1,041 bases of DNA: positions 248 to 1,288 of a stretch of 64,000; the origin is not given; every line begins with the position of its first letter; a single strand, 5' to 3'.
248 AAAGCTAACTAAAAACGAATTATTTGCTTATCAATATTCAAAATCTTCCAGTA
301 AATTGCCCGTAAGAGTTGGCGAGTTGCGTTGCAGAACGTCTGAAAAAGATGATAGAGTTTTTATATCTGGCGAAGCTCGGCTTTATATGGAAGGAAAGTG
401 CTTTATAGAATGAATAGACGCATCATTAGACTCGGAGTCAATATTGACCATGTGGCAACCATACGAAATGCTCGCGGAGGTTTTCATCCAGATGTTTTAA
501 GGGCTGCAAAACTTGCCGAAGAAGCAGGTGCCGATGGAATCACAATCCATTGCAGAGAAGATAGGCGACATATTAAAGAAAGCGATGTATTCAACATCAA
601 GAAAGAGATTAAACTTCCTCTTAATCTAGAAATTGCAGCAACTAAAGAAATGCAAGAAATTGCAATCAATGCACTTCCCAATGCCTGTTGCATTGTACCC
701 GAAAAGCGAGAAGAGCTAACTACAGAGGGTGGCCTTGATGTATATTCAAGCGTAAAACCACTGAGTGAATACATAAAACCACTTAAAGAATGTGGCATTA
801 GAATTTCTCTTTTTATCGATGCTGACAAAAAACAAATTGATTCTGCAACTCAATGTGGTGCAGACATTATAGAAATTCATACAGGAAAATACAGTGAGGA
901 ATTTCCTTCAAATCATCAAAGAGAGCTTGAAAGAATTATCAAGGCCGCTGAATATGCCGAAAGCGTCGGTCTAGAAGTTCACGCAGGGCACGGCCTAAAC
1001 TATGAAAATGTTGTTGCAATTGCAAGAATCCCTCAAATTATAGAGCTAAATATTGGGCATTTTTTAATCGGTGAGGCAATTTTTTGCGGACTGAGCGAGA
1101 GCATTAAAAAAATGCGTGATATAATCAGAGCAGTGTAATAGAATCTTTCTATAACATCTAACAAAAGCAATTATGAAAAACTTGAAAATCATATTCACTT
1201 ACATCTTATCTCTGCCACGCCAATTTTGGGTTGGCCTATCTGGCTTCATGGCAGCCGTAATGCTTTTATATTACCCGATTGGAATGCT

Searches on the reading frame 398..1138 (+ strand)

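Call 64: search_protein_families(library=pfam, proteins=[window:398-1138:+], max_evalue=0.001)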
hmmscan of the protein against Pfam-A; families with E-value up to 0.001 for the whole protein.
window:398-1138:+ (246 aa): 2 families
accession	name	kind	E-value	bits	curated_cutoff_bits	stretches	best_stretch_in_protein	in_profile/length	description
PF03740.19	PdxJ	-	2.7e-99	331.5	24.5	1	11-243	1-234/234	Pyridoxal phosphate biosynthesis protein PdxJ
PF01261.30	AP_endonuc_2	-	0.00011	22.5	31.1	0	140-203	67-135/249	Xylose isomerase-like TIM barrel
